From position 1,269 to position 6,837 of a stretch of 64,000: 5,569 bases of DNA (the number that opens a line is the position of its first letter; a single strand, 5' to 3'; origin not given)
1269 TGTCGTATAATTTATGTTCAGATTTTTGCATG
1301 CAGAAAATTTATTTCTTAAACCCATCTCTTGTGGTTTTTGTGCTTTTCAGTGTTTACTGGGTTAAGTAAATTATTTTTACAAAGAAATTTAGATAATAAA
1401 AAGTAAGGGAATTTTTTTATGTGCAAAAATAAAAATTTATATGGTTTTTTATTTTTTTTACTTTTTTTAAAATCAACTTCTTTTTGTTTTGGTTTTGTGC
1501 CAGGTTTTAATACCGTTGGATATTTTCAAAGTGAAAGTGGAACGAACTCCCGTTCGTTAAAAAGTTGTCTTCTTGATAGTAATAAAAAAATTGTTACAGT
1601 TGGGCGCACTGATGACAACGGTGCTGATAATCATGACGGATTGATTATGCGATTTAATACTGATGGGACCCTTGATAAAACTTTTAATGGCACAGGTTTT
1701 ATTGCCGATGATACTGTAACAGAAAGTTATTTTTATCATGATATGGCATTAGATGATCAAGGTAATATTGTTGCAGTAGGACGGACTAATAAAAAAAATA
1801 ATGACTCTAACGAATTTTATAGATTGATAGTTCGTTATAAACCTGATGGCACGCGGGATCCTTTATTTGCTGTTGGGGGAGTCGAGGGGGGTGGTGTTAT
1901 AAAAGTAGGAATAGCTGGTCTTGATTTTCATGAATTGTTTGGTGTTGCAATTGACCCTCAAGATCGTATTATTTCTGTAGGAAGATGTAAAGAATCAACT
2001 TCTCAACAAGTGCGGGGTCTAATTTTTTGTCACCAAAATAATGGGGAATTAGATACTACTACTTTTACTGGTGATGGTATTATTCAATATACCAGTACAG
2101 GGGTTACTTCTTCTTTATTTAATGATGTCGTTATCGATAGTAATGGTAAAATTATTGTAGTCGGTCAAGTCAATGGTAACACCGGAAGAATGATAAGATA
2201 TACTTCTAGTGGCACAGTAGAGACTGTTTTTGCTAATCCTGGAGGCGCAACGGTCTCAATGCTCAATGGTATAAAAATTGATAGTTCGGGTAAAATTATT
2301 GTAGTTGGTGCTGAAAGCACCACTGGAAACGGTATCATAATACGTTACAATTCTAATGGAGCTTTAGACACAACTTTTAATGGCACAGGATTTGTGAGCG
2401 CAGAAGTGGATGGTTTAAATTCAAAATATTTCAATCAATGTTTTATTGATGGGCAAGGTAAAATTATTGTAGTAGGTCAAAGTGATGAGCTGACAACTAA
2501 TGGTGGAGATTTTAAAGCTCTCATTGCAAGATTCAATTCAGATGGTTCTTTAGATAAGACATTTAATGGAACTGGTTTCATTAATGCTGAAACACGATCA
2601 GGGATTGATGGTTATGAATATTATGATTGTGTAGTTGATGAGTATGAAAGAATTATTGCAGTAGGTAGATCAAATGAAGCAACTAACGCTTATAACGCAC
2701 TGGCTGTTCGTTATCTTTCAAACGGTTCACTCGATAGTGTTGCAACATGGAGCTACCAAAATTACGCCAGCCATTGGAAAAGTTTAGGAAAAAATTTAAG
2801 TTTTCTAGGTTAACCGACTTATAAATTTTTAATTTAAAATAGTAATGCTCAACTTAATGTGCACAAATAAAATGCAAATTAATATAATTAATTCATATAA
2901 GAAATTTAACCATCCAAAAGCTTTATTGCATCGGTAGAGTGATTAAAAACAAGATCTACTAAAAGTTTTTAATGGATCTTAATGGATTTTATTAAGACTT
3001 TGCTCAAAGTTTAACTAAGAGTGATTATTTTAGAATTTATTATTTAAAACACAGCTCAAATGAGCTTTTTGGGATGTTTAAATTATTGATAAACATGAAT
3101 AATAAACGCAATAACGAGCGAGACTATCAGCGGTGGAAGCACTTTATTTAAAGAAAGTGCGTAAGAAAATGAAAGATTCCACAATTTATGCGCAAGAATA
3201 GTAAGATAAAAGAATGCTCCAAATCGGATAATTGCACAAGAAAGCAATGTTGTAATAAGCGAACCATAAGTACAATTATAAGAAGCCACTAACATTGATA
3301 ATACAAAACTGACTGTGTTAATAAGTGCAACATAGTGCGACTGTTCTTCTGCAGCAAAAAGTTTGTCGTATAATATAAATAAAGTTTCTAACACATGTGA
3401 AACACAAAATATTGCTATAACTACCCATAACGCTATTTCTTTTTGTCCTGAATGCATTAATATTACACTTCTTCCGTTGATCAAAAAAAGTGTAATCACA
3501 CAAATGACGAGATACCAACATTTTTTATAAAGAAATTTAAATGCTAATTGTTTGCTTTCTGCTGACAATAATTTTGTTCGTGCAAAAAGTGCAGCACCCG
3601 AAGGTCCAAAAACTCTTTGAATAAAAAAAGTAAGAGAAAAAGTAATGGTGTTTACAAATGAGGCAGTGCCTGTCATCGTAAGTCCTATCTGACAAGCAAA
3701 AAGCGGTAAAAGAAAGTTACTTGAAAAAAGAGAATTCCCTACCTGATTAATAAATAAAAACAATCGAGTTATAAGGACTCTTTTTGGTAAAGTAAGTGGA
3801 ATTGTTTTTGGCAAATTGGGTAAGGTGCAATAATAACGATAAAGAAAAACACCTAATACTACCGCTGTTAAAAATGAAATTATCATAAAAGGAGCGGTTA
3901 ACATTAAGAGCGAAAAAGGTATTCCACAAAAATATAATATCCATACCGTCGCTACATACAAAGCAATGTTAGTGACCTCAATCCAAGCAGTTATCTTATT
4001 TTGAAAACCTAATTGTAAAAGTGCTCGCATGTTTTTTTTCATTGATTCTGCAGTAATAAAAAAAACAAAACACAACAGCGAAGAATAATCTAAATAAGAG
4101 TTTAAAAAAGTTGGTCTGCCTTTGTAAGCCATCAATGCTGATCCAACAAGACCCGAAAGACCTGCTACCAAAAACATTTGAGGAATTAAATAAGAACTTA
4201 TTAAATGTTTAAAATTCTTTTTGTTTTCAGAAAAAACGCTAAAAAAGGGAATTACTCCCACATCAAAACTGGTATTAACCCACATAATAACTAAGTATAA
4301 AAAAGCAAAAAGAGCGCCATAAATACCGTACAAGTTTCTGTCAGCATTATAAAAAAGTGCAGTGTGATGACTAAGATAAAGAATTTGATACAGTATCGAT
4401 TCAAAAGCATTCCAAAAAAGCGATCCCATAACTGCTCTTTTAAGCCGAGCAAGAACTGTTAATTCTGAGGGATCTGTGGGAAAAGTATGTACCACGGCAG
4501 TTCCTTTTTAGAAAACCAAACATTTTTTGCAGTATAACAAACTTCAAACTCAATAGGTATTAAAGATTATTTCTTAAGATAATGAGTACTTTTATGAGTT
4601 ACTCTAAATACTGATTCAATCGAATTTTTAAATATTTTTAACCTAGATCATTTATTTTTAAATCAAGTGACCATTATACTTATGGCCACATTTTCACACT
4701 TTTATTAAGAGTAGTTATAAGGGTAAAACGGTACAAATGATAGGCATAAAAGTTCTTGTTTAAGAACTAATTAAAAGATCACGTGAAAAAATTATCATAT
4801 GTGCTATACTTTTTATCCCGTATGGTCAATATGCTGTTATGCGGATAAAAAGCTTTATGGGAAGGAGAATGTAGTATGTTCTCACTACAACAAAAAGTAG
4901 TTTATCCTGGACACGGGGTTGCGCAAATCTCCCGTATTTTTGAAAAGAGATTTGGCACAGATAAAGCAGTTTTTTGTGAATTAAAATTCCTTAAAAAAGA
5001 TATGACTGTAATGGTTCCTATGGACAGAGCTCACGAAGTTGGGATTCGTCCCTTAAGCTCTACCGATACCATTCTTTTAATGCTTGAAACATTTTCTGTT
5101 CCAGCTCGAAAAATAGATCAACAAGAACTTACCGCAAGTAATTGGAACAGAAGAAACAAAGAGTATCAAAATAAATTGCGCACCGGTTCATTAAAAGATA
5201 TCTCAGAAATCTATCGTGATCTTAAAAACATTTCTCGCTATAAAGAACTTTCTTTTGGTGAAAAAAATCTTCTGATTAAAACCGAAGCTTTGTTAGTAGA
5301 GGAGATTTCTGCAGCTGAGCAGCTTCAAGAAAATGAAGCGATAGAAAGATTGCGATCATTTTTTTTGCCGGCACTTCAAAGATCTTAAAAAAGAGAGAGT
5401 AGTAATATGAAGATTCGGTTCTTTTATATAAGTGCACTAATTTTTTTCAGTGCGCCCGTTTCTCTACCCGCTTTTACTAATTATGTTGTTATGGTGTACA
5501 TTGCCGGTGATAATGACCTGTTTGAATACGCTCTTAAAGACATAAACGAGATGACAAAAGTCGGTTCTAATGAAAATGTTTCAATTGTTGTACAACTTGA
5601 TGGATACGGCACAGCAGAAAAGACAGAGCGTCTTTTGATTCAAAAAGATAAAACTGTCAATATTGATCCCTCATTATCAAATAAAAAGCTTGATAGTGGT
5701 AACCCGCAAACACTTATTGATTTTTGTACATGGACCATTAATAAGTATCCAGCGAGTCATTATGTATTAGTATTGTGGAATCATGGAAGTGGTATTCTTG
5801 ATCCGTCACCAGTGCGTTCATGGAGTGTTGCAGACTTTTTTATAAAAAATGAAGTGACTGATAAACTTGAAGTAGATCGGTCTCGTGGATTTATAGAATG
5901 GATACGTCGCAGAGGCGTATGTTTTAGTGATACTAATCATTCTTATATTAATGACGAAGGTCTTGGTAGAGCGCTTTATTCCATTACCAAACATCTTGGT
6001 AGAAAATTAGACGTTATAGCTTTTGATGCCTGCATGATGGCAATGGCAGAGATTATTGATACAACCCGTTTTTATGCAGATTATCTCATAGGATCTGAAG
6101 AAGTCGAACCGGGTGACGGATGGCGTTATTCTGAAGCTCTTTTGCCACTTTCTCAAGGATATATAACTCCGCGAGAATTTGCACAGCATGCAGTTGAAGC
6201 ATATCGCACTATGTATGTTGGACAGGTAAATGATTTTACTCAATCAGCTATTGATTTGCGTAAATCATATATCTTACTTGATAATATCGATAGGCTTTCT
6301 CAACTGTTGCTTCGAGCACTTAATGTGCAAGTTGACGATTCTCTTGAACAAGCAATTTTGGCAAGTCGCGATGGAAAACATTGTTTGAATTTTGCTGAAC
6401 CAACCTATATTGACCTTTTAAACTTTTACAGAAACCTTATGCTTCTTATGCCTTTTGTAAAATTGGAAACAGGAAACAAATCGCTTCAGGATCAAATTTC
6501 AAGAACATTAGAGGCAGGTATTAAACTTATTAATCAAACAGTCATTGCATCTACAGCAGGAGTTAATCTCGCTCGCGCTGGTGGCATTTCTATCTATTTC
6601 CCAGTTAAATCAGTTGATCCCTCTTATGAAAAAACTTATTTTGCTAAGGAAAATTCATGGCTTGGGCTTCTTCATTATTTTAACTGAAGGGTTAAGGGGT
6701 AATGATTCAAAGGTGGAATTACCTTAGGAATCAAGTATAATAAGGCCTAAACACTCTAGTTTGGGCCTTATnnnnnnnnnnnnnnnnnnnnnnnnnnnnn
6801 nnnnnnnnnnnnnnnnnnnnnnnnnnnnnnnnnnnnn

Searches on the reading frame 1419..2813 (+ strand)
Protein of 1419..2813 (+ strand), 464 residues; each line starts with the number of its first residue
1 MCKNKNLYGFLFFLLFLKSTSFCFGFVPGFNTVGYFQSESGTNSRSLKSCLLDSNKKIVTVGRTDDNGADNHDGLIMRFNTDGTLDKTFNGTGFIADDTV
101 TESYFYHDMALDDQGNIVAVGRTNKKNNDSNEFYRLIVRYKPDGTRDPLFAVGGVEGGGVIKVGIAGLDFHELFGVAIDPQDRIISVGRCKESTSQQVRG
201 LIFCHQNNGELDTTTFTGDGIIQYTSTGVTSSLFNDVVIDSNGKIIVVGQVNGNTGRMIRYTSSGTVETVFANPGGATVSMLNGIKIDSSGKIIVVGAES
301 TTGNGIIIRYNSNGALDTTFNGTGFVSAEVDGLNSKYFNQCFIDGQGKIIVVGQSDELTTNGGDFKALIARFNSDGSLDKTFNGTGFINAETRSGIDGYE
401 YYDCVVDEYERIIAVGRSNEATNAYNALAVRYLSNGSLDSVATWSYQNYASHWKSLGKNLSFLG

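Call 102: search_protein_families(library=pfam, proteins=[window:1419-2813:+], max_evalue=0.0001)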
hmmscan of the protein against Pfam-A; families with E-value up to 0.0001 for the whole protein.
window:1419-2813:+ (464 aa): 1 family
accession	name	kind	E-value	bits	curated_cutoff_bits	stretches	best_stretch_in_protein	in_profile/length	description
PF17164.10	DUF5122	-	1.8e-29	102.1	27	3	289-320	2-36/36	Domain of unknown function (DUF5122) beta-propeller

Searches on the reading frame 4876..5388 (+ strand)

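Call 102: search_protein_families(library=pfam, proteins=[window:4876-5388:+], max_evalue=0.0001)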
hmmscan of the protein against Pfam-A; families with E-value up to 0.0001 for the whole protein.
window:4876-5388:+ (170 aa): 2 families
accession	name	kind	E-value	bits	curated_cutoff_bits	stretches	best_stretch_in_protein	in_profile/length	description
PF21095.3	CarD_C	-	1e-19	70.8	23.1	1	83-159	10-86/87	CarD, C-terminal domain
PF02559.22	CarD_TRCF_RID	-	1.6e-09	38.1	23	1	6-60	5-56/57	CarD-like/TRCF RID domain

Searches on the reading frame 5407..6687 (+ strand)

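Call 102: search_protein_families(library=pfam, proteins=[window:5407-6687:+], max_evalue=0.0001)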
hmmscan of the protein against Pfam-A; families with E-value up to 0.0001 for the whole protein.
window:5407-6687:+ (426 aa): 1 family
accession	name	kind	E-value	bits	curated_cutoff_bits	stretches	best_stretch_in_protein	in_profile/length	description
PF03415.19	Peptidase_C11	-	7.8e-44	151.1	25.8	2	167-311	107-252/359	Clostripain family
